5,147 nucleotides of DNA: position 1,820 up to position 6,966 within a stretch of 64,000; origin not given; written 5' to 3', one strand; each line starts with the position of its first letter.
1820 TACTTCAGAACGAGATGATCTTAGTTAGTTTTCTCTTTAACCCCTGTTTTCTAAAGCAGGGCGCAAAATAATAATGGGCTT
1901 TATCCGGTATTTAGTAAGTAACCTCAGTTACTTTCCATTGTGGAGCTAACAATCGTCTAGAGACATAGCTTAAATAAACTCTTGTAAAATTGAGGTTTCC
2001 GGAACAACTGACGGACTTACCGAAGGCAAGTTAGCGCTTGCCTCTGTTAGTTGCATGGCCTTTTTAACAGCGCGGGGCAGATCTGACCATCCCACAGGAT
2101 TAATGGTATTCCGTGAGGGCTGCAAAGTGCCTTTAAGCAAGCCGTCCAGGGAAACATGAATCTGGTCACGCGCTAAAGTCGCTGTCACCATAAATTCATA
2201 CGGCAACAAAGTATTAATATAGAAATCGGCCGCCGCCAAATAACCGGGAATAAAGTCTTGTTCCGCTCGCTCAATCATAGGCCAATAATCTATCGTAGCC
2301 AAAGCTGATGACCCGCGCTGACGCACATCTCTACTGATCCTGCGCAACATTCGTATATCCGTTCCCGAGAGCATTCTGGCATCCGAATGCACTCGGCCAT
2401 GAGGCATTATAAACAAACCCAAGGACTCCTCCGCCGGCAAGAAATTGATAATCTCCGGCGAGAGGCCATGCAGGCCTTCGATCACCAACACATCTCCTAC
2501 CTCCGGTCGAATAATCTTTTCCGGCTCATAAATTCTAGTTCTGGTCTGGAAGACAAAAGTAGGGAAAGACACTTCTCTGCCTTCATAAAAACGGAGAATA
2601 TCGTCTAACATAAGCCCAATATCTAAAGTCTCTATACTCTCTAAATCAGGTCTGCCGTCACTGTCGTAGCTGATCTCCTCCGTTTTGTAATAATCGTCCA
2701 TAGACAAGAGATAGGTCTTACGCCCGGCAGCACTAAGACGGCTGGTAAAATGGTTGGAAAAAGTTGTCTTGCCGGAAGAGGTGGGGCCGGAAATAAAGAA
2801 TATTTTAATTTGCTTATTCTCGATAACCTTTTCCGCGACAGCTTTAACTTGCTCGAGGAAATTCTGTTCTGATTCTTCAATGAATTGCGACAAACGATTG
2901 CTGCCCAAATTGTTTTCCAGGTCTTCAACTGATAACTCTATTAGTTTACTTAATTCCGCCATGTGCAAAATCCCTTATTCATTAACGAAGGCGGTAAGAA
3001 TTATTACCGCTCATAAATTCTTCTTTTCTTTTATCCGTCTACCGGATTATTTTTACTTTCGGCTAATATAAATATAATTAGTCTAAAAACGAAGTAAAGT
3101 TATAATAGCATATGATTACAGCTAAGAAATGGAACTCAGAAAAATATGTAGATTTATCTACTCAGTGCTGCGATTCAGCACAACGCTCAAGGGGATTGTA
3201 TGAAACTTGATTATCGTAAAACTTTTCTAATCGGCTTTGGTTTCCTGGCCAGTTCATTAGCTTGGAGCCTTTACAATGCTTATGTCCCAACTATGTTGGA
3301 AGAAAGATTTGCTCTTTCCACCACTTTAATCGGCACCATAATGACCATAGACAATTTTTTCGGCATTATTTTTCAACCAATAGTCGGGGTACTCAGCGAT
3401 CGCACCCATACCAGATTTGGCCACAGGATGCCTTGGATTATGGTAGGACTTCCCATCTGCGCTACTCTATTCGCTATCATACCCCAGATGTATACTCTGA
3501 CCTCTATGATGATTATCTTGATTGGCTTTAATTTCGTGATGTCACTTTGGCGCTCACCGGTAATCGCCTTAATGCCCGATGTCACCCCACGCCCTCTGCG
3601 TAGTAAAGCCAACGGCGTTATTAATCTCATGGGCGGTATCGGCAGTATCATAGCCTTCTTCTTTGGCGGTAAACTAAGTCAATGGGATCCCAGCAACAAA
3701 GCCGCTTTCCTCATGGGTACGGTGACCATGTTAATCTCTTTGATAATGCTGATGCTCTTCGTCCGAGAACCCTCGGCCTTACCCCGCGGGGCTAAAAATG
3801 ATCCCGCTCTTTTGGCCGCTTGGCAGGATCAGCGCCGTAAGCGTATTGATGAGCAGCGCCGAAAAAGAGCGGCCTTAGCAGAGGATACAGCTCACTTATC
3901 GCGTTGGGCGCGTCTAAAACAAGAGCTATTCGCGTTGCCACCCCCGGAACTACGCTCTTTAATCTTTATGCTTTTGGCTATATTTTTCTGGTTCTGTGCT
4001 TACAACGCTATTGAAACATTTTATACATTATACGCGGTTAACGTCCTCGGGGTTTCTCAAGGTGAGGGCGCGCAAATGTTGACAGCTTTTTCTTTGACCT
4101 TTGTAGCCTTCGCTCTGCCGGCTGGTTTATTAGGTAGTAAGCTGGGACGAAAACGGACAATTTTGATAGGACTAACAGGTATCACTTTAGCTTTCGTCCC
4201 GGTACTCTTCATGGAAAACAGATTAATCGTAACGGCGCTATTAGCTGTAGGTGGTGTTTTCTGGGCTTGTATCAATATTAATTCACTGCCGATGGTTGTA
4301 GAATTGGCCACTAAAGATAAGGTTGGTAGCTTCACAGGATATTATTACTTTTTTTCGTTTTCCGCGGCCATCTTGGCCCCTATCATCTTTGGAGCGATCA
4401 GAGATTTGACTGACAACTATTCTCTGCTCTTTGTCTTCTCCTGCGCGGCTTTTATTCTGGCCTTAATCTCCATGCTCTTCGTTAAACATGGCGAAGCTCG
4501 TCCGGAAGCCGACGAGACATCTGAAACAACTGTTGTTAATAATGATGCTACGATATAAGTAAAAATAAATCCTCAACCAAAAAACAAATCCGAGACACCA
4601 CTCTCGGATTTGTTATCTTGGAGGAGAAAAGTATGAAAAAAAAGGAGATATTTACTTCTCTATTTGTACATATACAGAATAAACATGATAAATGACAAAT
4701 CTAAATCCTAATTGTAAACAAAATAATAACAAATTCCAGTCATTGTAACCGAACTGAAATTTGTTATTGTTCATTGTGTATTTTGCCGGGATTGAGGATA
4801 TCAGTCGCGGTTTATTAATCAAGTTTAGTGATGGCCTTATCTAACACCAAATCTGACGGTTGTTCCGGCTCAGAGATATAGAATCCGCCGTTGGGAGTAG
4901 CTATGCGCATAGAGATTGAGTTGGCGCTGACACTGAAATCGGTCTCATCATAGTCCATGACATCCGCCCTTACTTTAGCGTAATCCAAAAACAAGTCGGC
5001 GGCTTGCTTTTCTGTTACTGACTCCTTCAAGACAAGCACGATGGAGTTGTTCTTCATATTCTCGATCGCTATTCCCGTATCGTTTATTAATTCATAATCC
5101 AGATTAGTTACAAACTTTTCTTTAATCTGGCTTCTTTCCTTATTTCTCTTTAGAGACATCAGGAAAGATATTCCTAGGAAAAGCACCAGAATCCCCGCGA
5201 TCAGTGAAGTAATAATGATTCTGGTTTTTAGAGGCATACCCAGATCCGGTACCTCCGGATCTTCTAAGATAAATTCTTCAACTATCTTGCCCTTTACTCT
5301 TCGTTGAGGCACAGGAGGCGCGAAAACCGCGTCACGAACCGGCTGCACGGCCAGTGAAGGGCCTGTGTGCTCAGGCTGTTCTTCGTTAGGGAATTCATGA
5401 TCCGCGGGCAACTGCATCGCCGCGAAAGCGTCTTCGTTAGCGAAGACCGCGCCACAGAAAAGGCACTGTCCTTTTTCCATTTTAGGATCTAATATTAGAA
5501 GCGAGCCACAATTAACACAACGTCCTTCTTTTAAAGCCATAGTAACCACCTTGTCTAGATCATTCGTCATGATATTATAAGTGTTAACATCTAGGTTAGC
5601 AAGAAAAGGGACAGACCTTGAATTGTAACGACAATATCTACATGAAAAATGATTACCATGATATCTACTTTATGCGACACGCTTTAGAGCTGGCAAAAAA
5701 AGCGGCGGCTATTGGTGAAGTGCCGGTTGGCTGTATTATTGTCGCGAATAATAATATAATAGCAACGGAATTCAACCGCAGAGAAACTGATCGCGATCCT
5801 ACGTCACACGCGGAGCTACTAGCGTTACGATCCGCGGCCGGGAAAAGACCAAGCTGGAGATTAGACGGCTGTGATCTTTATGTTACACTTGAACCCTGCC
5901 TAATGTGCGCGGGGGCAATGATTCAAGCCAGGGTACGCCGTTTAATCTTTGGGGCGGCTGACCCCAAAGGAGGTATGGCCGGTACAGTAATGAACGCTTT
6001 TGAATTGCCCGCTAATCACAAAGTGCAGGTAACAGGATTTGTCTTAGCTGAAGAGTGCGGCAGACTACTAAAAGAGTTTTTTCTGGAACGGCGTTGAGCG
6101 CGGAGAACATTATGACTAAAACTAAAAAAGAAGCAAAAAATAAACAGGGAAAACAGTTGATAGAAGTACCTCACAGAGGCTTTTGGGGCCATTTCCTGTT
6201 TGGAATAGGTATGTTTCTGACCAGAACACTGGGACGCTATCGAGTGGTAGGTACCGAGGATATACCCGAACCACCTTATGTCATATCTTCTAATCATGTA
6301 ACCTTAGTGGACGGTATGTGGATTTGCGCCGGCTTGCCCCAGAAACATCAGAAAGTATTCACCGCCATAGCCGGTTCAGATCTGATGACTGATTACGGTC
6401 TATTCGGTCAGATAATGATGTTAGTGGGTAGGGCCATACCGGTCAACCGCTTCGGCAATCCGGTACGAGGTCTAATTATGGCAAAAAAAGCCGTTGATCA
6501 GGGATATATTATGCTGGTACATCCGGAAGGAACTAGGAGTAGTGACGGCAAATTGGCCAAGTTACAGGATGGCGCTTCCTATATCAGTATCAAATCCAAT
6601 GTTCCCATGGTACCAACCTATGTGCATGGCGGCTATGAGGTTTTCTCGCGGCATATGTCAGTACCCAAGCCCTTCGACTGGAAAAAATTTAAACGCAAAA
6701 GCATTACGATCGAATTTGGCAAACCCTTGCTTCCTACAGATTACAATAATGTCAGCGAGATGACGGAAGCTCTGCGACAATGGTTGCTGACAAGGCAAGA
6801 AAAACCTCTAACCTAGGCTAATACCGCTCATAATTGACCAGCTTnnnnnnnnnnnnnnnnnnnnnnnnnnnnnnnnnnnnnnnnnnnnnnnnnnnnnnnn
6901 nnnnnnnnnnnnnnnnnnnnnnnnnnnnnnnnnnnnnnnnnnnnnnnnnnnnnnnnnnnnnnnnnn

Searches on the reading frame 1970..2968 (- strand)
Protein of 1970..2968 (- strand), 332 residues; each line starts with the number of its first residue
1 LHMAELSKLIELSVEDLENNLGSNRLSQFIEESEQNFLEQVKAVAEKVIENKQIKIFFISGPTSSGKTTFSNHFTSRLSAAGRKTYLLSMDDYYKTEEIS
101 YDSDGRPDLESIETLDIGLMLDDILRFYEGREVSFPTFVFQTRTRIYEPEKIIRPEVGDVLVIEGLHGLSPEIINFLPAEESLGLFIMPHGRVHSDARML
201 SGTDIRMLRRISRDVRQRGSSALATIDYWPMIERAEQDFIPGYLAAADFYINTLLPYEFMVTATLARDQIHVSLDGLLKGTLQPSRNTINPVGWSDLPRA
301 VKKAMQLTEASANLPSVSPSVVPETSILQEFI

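Call 57: search_protein_families(library=pfam, proteins=[window:1970-2968:-], max_evalue=0.00001)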
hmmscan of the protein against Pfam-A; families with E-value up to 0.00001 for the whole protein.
window:1970-2968:- (332 aa): 1 family
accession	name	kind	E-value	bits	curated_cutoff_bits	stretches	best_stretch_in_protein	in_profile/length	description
PF00485.24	PRK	-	2.2e-15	57.4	22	1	59-252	4-188/196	Phosphoribulokinase / Uridine kinase family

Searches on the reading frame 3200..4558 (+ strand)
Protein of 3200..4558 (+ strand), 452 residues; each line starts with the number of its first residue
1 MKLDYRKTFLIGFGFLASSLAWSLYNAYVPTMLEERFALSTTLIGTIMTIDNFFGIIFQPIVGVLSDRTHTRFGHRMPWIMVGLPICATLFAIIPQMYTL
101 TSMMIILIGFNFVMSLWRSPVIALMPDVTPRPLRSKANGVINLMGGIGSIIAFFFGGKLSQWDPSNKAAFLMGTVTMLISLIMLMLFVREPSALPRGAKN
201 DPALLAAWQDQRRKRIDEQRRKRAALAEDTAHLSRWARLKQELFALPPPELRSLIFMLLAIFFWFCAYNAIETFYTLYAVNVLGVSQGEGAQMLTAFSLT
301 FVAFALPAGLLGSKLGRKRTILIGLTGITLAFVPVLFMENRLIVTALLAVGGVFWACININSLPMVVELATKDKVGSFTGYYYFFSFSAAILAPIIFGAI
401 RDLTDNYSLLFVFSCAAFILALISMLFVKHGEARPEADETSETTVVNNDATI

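Call 57: search_protein_families(library=pfam, proteins=[window:3200-4558:+], max_evalue=0.00001)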
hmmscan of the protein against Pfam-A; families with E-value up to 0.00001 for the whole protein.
window:3200-4558:+ (452 aa): 6 families
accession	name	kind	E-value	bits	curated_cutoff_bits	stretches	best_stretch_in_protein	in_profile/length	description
PF07690.21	MFS_1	-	7.4e-44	150.5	33.4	2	12-288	2-236/347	Major Facilitator Superfamily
PF13347.12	MFS_2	-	4.6e-17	62.1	27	1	11-187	2-186/427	MFS/sugar transport protein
PF01306.25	LacY_symp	-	7.6e-12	45.2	24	1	12-188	13-188/413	LacY proton/sugar symporter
PF12832.13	MFS_1_like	-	7.9e-12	45.3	25.2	1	38-345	30-308/373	MFS_1 like family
PF03209.21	PUCC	-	4.6e-11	42.8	21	1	37-420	10-386/401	PUCC protein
PF03092.22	BT1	-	6.5e-11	42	22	1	24-215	7-204/432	BT1 family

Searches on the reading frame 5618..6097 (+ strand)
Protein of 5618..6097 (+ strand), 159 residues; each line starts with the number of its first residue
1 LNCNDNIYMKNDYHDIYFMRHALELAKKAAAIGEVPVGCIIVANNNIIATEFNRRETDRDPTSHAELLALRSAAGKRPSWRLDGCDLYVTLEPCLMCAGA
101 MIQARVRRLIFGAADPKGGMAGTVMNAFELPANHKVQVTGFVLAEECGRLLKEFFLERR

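Call 57: search_protein_families(library=pfam, proteins=[window:5618-6097:+], max_evalue=0.00001)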
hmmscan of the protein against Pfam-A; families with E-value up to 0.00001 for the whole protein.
window:5618-6097:+ (159 aa): 2 families
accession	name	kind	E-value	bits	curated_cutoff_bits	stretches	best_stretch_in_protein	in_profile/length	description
PF14437.12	MafB19-deam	-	1.9e-40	138.5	27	1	18-159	6-142/142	MafB19-like deaminase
PF00383.29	dCMP_cyt_deam_1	-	7.1e-32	109.8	25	1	15-112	4-101/102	Cytidine and deoxycytidylate deaminase zinc-binding region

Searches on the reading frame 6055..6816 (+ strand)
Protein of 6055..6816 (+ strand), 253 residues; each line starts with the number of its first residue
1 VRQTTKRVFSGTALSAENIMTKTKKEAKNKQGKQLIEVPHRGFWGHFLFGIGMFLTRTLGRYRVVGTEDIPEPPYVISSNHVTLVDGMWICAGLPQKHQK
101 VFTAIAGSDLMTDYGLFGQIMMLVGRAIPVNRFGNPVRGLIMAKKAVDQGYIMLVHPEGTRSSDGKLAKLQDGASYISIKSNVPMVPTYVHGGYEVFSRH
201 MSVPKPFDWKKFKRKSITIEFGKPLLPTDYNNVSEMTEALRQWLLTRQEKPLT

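Call 57: search_protein_families(library=pfam, proteins=[window:6055-6816:+], max_evalue=0.00001)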
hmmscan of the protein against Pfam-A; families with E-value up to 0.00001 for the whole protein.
window:6055-6816:+ (253 aa): 1 family
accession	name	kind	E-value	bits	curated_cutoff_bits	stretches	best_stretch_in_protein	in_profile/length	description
PF01553.26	Acyltransferase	-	3.6e-17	62.8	23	1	62-190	2-131/132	Acyltransferase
